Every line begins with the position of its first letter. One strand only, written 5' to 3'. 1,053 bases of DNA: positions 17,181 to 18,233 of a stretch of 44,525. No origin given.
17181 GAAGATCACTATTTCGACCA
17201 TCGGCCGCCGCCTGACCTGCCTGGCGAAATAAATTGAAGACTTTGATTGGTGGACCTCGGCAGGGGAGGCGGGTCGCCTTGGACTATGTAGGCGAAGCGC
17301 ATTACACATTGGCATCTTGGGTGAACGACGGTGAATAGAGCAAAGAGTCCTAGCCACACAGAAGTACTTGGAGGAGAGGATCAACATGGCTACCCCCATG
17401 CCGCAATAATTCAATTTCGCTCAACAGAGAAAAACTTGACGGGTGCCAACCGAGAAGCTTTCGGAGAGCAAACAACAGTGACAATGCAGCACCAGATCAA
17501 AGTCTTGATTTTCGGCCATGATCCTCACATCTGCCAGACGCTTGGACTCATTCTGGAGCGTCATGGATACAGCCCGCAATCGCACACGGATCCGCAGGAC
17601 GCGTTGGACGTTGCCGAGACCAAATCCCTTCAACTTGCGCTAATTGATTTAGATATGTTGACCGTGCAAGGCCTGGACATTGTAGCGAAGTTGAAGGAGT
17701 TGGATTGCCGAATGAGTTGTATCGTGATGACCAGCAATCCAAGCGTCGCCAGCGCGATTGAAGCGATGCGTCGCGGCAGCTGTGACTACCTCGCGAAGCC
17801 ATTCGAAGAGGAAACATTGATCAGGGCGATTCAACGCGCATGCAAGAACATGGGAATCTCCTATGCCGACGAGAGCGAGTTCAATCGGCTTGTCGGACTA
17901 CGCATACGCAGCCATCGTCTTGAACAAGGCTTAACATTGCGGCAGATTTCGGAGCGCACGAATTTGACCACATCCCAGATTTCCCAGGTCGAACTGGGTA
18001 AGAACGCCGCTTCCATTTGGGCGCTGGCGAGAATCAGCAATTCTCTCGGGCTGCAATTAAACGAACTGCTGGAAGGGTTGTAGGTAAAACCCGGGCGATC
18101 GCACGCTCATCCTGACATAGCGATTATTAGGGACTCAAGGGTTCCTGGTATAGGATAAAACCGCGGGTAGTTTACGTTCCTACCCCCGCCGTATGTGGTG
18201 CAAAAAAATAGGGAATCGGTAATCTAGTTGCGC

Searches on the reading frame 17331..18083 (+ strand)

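Call 11: search_protein_families(library=pfam, proteins=[window:17331-18083:+], max_evalue=0.01)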
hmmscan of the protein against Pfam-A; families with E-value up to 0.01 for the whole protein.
window:17331-18083:+ (250 aa): 6 families
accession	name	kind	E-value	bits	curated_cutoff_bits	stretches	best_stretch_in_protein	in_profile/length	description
PF00072.30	Response_reg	-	6e-19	68.7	30.2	1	58-168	1-111/111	Response regulator receiver domain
PF01381.28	HTH_3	-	5e-08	33.3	23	1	192-246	1-55/55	Helix-turn-helix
PF13560.12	HTH_31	-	1.5e-07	32.1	27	1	189-245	3-60/64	Helix-turn-helix domain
PF12844.13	HTH_19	-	9e-07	29.2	30.2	1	191-249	3-61/64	Helix-turn-helix domain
PF13413.12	HTH_25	-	0.00099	19.3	24.6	1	192-223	2-33/62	Helix-turn-helix domain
PF23198.2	PDE8A_N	-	0.0015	18.9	29.6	1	52-124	6-80/147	PDE8A-like, N-terminal domain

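Call 55: search_protein_families(library=padloc, proteins=[window:17331-18083:+], max_evalue=0.1)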
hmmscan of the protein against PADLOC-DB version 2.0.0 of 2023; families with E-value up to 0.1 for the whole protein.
window:17331-18083:+ (250 aa): 14 families
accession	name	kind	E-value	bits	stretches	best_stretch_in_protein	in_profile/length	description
PDLC02926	HTH_VI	-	3.4e-08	31.7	1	191-246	5-60/92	-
PDLC03954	RmrA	-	6.2e-07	26.7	1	182-244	5-67/380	-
PDLC03665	Control_protein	-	1.2e-06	26.7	1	189-248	10-70/77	control protein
PDLC03947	RmrA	-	3e-06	24.3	1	182-241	6-65/383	-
PDLC04142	capH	-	0.00013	20.9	1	187-248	6-67/103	capH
PDLC03944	RmrA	-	0.0004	17.6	1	186-240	5-59/384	-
PDLC03953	RmrA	-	0.00057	17.2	1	189-241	7-59/373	-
PDLC03666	Control_protein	-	0.0044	15.4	1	189-246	8-65/77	control protein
PDLC03951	RmrA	-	0.0063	13.5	1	189-246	10-67/400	-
PDLC03949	RmrA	-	0.01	12.7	1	191-242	6-57/363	-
PDLC03668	Control_protein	-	0.013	14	1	188-237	9-58/79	control protein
PDLC04775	PDC-M69A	-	0.017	13.6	1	187-248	7-68/113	-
PDLC03952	RmrA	-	0.019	11.8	1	181-240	16-75/395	-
PDLC03946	RmrA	-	0.034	10.9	1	191-240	6-55/357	-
